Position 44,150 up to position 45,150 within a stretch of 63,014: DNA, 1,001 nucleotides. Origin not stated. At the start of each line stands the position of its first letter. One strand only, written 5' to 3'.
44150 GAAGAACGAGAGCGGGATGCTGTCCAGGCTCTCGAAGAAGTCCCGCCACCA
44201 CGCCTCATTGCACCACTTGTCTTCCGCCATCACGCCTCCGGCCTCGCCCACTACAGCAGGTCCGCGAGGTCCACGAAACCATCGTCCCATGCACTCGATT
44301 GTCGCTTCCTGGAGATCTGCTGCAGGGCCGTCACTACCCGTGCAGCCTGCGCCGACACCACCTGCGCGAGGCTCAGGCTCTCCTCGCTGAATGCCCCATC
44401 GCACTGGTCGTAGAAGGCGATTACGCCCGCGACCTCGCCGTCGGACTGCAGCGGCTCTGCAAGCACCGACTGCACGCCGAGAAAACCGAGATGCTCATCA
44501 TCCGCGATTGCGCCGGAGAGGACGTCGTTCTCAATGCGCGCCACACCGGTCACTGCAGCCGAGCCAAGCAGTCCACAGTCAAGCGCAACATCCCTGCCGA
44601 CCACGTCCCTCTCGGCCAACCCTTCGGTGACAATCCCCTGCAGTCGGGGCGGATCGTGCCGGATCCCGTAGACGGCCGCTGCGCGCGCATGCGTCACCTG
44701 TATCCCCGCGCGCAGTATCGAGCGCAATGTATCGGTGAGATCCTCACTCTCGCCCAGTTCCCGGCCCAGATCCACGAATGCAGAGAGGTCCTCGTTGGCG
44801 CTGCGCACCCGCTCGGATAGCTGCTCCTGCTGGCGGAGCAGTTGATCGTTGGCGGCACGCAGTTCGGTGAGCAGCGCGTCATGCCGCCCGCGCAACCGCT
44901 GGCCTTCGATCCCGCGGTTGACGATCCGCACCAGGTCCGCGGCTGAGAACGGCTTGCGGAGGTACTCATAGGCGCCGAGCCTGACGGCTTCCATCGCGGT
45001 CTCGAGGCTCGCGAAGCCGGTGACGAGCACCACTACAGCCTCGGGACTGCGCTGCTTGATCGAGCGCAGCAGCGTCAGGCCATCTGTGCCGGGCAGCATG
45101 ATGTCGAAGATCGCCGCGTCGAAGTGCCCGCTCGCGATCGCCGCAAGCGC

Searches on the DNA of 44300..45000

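Call 71: search_with_rna_model(model_id=R2, source=window, start=44300, end=45000, filters=off, max_evalue=10, show_alignments=1)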
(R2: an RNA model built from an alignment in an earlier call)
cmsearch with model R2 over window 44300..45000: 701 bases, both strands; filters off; matches with E-value up to 10: 5.
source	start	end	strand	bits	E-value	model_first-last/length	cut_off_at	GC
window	44625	44699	+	16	0.0026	1-73/73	no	0.71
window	44307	44378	+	7.6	0.31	1-73/73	no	0.69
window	44775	44835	+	3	4.1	7-67/73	no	0.67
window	44408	44426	+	2.1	6.9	1-73/73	no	0.53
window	44876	44924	-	1.7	8.9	1-73/73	no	0.71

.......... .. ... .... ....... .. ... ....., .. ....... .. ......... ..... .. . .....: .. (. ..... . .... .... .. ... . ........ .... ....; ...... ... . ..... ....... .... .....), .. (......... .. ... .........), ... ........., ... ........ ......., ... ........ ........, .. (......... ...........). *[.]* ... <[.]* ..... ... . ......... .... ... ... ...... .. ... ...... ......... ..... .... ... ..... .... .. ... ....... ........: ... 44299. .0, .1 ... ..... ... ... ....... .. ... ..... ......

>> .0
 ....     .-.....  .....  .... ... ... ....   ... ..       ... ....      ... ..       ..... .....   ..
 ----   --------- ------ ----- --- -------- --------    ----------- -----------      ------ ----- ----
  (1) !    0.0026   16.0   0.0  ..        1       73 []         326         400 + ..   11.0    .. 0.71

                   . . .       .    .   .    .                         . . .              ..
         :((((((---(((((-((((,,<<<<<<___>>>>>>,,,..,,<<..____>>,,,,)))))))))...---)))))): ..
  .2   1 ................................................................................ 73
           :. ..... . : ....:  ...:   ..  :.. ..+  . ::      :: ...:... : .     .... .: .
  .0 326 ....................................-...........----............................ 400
